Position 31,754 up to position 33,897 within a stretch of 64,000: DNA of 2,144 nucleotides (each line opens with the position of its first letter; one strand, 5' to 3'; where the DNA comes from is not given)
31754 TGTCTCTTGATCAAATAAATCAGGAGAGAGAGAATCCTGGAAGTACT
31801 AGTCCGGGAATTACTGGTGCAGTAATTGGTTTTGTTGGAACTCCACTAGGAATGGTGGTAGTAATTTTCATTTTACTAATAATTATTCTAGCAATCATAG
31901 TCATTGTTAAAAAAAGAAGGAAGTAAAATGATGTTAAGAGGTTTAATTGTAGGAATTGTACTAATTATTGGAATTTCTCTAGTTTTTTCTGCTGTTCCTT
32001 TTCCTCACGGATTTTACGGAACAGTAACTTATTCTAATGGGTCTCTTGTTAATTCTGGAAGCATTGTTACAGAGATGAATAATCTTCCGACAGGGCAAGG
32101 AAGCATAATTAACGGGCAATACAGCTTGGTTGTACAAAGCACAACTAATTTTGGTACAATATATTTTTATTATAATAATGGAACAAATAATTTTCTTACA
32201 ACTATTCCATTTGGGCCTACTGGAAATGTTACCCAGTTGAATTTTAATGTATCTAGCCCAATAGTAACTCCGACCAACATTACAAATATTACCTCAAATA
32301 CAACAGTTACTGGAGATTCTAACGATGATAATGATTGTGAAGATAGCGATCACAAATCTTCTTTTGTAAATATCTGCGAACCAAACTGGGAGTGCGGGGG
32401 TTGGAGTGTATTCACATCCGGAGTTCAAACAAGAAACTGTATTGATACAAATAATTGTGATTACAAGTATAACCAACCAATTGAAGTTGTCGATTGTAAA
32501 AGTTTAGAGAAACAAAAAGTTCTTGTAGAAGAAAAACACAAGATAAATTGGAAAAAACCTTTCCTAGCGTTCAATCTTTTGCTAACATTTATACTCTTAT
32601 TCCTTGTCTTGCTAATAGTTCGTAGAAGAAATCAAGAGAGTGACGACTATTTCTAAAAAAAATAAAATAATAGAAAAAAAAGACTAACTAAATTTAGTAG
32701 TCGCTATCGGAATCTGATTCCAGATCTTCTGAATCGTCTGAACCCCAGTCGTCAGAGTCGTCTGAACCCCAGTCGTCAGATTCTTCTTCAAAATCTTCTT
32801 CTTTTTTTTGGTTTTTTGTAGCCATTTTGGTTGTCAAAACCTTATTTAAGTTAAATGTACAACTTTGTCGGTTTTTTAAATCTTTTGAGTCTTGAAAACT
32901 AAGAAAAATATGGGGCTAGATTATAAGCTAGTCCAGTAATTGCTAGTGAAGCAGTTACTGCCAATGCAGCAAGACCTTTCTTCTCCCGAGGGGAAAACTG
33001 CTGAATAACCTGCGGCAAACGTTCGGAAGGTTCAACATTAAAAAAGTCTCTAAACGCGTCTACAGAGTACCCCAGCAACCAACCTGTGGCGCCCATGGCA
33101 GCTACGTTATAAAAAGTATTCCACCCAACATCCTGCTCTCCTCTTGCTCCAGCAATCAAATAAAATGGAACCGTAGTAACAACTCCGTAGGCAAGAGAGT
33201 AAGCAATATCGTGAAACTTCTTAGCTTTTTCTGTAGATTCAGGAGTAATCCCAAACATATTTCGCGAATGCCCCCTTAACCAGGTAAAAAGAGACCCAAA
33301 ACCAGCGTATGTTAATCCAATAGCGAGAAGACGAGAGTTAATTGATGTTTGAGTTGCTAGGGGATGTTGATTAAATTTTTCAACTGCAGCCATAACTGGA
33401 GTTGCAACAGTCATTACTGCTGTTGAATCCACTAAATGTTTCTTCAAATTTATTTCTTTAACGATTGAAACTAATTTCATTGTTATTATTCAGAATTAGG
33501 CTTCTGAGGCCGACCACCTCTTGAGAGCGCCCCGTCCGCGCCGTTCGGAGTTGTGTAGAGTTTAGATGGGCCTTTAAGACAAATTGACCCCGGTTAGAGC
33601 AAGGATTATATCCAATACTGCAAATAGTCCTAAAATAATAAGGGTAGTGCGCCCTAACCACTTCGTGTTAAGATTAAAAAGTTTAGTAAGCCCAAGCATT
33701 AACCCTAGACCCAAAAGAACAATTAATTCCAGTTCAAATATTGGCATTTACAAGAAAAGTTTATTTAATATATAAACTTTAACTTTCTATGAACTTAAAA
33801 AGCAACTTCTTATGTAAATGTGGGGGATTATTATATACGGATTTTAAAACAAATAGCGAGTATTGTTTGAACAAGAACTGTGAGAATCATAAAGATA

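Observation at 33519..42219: ~8.7-kb integrative element in the 3' end of tRNA-Glu(UUC), bounded by a 14-bp (18/20) direct repeat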

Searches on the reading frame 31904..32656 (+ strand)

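Call 8: search_protein_families(library=pfam, max_evalue=0.1, proteins=[window:31904-32656:+])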
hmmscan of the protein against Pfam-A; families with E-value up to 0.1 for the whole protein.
window:31904-32656:+ (250 aa): 1 family
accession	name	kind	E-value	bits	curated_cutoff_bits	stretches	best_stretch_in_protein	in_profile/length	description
PF23283.1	D8C_UMOD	-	0.037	14.6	27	1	157-199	24-68/88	Uromodulin-like, D8C domain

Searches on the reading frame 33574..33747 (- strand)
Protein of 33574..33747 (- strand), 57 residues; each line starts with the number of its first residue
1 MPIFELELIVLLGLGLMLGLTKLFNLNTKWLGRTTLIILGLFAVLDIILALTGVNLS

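Call 8: search_protein_families(library=pfam, max_evalue=0.1, proteins=[window:33574-33747:-])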
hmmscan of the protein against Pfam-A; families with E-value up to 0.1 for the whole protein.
window:33574-33747:- (57 aa): 0 families
